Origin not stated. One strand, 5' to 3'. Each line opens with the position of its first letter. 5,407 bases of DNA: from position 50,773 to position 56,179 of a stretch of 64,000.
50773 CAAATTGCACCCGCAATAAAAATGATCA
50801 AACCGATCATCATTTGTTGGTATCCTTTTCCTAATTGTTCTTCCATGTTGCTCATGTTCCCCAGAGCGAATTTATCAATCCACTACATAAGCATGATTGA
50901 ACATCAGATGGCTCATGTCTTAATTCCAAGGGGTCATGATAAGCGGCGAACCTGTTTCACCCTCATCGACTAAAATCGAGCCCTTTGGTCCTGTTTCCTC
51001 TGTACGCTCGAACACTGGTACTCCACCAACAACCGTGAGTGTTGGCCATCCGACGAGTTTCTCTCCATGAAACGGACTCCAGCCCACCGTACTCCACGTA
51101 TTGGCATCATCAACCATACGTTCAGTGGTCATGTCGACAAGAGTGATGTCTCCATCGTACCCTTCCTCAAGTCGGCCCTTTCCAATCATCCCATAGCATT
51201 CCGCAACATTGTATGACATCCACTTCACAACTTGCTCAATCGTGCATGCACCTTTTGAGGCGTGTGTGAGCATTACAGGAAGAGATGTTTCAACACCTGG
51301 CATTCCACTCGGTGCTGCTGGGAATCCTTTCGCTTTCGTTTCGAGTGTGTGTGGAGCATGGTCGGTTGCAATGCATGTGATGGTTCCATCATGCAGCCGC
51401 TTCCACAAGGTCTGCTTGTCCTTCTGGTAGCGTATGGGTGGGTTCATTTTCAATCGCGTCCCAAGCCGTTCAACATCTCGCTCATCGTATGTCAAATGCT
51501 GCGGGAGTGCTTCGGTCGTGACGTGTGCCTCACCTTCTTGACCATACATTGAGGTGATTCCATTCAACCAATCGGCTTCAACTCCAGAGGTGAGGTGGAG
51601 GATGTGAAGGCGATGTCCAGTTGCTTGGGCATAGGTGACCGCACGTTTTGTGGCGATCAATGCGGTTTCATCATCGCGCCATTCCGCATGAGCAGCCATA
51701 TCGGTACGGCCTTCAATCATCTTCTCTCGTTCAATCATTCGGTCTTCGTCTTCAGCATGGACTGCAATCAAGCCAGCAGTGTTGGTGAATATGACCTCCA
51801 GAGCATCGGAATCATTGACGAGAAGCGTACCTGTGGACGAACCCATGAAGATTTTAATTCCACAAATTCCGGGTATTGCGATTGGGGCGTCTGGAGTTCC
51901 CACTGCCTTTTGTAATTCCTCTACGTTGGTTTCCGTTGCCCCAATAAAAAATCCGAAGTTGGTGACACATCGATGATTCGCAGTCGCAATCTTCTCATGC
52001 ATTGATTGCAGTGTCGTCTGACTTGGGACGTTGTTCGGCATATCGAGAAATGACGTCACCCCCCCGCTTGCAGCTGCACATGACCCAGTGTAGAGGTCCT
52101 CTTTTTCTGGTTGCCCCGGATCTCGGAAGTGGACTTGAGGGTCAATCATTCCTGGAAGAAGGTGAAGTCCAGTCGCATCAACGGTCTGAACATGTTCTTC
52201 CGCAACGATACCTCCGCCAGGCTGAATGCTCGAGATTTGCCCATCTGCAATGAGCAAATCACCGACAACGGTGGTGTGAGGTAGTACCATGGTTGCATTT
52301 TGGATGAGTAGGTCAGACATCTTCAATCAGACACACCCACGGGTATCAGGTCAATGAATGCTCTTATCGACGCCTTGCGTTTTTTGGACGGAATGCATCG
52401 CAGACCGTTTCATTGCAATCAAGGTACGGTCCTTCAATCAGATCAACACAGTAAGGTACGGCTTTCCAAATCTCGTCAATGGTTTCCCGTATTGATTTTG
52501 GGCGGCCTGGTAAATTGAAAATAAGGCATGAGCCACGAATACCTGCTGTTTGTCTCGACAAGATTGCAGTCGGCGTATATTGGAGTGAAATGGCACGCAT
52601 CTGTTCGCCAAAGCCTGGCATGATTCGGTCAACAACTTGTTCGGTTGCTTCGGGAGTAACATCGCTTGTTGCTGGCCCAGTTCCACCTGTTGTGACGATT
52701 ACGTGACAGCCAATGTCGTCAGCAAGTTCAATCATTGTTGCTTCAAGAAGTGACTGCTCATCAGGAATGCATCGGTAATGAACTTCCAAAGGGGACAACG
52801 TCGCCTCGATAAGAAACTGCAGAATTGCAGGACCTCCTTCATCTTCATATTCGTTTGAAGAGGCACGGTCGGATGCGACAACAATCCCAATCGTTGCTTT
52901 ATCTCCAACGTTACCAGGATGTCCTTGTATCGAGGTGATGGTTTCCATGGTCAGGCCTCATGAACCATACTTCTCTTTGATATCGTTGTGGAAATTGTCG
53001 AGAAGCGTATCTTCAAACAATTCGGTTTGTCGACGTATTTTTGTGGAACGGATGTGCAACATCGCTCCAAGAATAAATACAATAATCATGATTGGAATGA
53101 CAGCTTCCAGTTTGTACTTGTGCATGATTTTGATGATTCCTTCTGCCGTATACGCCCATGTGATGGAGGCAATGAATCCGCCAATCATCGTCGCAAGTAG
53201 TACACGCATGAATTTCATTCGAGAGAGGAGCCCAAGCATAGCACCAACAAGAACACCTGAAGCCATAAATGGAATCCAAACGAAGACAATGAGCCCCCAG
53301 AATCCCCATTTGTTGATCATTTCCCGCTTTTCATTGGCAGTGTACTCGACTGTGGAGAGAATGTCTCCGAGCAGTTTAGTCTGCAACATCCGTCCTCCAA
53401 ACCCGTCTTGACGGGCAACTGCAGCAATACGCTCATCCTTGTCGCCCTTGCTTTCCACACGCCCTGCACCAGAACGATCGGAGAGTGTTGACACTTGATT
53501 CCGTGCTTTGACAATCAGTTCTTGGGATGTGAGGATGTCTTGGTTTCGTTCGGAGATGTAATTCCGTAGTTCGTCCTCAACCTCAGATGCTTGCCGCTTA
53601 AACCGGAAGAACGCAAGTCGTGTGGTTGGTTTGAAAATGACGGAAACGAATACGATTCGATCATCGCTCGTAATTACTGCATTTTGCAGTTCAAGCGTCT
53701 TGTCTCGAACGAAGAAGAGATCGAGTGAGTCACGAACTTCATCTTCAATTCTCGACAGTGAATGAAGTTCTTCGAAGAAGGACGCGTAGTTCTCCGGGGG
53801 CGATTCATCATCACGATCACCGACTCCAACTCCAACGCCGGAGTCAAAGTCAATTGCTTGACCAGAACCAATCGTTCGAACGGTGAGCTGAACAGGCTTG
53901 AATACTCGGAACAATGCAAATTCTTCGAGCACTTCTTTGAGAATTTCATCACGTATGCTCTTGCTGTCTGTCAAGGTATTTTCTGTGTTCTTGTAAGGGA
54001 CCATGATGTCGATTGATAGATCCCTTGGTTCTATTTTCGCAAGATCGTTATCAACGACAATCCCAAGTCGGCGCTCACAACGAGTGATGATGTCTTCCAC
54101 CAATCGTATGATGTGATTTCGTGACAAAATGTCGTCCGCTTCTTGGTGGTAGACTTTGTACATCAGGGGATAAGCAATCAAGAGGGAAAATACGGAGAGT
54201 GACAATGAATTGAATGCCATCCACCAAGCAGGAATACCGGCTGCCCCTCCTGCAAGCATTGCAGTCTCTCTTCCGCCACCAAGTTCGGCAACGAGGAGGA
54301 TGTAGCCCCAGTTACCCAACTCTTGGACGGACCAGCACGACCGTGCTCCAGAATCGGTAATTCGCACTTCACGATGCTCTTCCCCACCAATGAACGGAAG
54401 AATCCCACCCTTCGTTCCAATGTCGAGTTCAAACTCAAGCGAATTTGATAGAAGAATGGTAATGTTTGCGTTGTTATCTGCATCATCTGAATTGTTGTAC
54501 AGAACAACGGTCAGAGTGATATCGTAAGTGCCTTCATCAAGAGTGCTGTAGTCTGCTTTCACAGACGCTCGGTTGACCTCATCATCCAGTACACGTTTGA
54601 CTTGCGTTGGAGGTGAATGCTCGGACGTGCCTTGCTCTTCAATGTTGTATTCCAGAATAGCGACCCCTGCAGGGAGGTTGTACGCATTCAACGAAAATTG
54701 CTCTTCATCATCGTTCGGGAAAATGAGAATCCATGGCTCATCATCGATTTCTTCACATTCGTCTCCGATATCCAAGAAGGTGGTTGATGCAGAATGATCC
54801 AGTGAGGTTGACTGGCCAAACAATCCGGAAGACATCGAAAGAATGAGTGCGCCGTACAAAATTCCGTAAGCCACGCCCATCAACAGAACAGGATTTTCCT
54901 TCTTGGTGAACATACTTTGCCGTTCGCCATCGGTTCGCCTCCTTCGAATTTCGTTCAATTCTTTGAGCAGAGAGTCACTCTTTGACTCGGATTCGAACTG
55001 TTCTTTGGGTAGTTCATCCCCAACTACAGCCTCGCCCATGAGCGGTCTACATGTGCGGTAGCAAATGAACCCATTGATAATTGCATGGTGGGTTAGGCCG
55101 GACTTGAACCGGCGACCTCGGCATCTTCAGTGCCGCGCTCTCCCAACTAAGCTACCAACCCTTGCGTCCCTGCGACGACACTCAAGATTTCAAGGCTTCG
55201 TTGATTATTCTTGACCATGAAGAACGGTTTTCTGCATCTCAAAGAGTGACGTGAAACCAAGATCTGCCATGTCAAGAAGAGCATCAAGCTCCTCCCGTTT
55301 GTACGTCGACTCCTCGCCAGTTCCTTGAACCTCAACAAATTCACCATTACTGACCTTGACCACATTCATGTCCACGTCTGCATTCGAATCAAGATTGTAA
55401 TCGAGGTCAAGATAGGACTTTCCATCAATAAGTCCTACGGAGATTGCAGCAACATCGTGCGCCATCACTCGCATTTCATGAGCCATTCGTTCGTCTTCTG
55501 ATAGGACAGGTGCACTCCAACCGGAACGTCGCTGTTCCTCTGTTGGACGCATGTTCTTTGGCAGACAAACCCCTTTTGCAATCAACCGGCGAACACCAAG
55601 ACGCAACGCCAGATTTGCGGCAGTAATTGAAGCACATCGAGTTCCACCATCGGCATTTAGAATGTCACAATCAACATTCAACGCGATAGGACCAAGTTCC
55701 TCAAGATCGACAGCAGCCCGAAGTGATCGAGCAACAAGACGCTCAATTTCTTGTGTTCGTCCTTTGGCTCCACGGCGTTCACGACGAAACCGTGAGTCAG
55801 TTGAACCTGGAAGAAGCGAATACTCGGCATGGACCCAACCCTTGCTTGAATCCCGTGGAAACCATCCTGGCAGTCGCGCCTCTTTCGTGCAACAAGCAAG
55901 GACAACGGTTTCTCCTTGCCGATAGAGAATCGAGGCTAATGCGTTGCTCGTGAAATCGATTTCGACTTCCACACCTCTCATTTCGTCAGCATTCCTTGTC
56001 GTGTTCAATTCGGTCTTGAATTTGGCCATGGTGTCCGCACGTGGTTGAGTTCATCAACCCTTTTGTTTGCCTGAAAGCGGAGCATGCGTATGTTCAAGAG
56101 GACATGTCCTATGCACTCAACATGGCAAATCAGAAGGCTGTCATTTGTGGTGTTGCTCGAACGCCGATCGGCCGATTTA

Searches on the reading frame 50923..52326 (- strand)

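Call 8: search_protein_families(library=pfam, proteins=[window:50923-52326:-], max_evalue=0.001)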
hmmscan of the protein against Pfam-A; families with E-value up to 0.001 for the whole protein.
window:50923-52326:- (468 aa): 2 families
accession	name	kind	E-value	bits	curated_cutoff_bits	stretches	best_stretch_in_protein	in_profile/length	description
PF01979.26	Amidohydro_1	-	1.4e-22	80.8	25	1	56-436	2-343/345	Amidohydrolase family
PF07969.17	Amidohydro_3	-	1.1e-06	28.9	29.7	0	361-439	407-472/472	Amidohydrolase family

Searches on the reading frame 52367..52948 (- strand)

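Call 78: search_protein_families(library=pfam, proteins=[window:52367-52948:-], max_evalue=0.0001)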
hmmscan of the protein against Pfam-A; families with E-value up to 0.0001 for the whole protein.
window:52367-52948:- (194 aa): 1 family
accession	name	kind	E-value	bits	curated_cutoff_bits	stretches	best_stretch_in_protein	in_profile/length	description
PF00994.29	MoCF_biosynth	-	2.4e-25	89.3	26.6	1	21-161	1-138/144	Probable molybdopterin binding domain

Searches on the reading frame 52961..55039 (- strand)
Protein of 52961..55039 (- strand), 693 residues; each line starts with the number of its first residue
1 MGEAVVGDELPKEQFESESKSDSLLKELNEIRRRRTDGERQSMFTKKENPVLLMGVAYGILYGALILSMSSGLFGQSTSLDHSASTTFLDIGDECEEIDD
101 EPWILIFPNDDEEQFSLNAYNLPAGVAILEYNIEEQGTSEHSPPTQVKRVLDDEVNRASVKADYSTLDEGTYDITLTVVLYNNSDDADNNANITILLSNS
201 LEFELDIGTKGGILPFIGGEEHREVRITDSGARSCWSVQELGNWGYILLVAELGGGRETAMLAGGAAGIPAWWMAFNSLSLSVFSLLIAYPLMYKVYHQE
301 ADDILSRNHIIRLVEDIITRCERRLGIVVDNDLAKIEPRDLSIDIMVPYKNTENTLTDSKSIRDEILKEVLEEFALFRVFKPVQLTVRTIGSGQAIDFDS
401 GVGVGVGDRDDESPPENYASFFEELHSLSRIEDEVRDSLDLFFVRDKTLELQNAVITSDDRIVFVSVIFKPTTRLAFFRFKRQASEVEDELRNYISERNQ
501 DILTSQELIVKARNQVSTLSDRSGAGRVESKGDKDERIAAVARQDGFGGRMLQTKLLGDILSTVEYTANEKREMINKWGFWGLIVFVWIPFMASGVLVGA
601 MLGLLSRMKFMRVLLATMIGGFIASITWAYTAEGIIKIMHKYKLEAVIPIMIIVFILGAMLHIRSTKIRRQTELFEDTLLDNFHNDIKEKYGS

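Call 78: search_protein_families(library=pfam, proteins=[window:52961-55039:-], max_evalue=0.0001)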
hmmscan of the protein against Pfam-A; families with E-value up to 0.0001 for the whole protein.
window:52961-55039:- (693 aa): 1 family
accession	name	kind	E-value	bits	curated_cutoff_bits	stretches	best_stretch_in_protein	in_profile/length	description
PF06695.16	Sm_multidrug_ex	-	8.4e-13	49.4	30.7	1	551-626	45-120/121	Putative small multi-drug export protein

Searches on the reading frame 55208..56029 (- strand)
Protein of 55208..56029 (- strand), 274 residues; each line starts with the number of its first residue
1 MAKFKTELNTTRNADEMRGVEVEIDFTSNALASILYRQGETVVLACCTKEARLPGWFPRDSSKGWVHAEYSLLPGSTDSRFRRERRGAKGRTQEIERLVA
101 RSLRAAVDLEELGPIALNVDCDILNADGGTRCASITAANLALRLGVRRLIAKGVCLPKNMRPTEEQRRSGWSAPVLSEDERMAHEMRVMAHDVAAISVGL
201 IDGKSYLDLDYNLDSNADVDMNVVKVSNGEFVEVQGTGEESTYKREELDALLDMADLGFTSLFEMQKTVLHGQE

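Call 78: search_protein_families(library=pfam, proteins=[window:55208-56029:-], max_evalue=0.0001)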
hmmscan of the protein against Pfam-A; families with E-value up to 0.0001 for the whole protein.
window:55208-56029:- (274 aa): 2 families
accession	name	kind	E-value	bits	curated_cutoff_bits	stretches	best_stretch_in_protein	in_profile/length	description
PF01138.27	RNase_PH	-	5.4e-22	79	25.5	1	16-143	1-125/130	3' exoribonuclease family, domain 1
PF03725.20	RNase_PH_C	-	5.7e-10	39.4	20.8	1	193-255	3-64/67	3' exoribonuclease family, domain 2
